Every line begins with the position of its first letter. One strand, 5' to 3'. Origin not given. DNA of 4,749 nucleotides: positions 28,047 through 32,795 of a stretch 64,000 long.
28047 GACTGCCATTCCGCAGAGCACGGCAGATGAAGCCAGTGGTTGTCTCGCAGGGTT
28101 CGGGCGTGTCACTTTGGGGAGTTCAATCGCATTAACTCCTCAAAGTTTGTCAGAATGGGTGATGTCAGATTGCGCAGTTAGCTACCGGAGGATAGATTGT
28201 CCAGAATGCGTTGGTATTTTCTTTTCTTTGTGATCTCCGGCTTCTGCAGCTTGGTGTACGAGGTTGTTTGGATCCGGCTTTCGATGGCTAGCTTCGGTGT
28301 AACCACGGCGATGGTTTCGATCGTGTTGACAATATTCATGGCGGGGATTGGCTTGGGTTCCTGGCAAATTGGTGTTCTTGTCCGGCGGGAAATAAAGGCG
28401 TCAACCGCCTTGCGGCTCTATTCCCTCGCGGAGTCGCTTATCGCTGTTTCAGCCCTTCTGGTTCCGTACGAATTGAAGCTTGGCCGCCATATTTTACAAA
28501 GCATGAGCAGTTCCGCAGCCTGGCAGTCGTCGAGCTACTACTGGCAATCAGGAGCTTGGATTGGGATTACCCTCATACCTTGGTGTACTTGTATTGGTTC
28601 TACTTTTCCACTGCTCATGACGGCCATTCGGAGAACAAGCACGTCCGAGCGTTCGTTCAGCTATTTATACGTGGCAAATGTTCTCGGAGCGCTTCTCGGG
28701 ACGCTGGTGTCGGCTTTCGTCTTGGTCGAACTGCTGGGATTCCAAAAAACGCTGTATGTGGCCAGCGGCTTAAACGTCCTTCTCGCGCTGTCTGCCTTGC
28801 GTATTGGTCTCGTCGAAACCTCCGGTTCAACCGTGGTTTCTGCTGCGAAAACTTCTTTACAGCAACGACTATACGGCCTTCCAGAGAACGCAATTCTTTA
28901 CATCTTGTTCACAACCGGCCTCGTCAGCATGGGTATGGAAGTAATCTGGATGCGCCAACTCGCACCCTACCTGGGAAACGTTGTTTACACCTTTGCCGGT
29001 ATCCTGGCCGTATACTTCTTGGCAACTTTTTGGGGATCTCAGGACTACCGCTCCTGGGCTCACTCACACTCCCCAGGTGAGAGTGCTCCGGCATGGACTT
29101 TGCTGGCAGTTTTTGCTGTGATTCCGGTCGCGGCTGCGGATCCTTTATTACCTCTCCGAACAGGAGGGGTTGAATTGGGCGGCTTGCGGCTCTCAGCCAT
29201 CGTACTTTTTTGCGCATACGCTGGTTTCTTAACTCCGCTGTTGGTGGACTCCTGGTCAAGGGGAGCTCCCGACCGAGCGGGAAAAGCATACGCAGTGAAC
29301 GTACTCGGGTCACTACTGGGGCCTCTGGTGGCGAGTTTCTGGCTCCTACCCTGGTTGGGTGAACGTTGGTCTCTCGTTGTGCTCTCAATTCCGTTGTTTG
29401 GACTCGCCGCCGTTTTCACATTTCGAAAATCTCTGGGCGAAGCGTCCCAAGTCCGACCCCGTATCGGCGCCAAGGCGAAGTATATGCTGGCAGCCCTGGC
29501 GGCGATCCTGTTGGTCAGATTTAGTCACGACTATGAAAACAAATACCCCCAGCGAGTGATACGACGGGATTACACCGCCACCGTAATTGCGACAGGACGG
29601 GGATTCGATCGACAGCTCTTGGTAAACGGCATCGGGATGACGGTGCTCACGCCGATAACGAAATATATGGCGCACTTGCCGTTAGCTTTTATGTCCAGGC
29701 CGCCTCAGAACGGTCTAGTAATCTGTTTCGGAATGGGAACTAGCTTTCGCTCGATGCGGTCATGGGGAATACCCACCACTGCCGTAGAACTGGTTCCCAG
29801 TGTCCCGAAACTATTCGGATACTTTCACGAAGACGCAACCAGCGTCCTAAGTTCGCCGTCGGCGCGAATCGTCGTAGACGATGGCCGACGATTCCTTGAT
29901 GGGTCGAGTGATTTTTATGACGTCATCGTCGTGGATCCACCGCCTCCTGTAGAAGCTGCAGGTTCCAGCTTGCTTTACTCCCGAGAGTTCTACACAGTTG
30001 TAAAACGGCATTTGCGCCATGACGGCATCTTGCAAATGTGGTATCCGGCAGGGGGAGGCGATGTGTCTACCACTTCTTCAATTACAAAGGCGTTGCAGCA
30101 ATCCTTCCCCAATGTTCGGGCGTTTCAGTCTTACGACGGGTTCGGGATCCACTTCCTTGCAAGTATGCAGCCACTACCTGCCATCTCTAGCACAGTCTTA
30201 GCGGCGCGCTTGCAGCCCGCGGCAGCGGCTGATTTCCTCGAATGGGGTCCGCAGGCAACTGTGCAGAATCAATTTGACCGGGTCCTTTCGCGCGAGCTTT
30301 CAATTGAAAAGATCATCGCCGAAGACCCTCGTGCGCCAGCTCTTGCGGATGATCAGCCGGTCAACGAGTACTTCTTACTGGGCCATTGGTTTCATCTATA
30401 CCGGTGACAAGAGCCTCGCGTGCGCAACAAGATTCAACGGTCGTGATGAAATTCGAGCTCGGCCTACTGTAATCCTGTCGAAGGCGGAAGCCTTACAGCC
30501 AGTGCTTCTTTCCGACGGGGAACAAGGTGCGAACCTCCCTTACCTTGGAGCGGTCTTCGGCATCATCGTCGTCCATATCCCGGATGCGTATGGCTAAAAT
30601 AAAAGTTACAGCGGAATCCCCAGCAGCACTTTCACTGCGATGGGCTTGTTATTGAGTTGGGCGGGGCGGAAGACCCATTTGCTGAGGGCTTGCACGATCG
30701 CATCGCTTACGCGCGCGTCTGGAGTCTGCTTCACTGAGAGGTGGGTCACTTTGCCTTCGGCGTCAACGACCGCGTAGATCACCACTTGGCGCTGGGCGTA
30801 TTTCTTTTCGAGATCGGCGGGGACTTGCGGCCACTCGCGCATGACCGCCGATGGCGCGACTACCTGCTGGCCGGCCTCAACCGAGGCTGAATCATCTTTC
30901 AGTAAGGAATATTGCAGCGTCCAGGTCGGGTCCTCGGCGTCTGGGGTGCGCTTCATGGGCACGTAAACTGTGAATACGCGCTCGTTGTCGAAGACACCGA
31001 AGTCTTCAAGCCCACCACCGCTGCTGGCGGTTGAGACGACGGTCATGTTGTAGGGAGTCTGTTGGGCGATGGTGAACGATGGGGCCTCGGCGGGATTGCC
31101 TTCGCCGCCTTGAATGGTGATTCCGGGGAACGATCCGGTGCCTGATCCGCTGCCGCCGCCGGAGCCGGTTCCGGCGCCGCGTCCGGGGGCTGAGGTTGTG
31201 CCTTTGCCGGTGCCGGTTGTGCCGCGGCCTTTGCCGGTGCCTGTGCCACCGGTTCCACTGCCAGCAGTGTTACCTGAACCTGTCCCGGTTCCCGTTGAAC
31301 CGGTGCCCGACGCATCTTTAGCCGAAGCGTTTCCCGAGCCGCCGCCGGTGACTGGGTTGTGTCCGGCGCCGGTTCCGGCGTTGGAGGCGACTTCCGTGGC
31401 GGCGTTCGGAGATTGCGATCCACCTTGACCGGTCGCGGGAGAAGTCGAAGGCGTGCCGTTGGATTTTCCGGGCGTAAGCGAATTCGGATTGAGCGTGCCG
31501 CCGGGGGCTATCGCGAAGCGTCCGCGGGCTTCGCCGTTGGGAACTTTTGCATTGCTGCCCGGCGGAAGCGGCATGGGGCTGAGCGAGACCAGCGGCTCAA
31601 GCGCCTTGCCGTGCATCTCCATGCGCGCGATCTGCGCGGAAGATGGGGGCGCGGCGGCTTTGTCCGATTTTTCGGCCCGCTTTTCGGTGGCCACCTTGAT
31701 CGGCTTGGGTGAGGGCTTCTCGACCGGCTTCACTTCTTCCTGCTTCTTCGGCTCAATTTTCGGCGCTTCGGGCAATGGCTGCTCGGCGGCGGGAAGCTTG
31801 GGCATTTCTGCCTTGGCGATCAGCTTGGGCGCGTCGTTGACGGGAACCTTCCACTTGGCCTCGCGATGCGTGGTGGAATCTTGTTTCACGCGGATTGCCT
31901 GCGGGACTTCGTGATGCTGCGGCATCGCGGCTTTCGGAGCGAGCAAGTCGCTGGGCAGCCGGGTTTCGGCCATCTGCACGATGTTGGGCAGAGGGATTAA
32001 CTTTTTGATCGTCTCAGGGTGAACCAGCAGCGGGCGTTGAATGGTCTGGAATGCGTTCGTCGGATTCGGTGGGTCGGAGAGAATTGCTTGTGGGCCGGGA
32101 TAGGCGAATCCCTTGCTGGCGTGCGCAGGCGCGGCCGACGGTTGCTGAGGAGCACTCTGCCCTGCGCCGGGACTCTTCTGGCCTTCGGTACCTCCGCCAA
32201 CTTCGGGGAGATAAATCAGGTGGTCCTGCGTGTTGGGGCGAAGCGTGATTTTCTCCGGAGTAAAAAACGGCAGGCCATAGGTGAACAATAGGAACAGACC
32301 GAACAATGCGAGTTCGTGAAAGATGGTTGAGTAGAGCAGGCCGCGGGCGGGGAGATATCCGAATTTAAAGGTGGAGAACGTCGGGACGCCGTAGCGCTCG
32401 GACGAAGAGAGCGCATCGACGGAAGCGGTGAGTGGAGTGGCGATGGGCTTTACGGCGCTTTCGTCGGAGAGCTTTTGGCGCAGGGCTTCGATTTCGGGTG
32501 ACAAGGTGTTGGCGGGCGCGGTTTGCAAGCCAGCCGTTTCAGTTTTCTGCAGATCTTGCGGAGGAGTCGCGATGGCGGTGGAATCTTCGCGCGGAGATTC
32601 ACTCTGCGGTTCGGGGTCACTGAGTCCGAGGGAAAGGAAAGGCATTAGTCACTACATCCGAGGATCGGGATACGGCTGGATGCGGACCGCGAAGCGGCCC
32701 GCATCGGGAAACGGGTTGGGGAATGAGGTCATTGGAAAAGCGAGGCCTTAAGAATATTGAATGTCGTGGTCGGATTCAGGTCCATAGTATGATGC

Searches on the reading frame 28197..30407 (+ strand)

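Call 19: search_protein_families(library=pfam, proteins=[window:28197-30407:+], max_evalue=0.001)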
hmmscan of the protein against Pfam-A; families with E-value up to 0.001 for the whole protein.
window:28197-30407:+ (736 aa): 1 family
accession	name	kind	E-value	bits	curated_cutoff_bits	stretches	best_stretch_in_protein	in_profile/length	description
PF01564.23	Spermine_synth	-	1.2e-07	31.9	22.9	1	490-614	7-130/186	Spermine/spermidine synthase domain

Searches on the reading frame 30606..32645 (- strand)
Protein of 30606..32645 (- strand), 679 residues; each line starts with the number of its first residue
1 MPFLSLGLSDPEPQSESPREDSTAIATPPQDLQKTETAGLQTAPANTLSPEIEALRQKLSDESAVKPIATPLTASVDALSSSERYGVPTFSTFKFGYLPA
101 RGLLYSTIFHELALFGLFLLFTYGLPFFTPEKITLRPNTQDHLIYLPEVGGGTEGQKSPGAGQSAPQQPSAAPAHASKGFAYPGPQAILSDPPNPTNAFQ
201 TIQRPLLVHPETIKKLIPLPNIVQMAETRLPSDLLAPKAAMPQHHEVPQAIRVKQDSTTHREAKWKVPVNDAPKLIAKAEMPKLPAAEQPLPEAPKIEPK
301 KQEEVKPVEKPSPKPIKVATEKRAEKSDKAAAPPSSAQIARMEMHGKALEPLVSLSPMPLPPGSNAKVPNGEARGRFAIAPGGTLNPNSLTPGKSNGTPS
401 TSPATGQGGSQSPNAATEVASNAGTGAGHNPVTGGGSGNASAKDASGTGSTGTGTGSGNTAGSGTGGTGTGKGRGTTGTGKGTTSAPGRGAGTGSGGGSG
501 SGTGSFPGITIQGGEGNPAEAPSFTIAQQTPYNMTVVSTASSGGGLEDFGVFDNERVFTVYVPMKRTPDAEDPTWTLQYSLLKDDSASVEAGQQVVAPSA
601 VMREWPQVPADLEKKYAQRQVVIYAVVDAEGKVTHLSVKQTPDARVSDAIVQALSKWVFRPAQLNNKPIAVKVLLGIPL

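Call 19: search_protein_families(library=pfam, proteins=[window:30606-32645:-], max_evalue=0.001)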
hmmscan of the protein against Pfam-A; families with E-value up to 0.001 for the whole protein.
window:30606-32645:- (679 aa): 1 family
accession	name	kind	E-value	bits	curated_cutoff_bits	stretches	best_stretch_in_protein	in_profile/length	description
PF03544.19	TonB_C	-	0.0002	22.2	24.6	1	612-673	9-71/79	Gram-negative bacterial TonB protein C-terminal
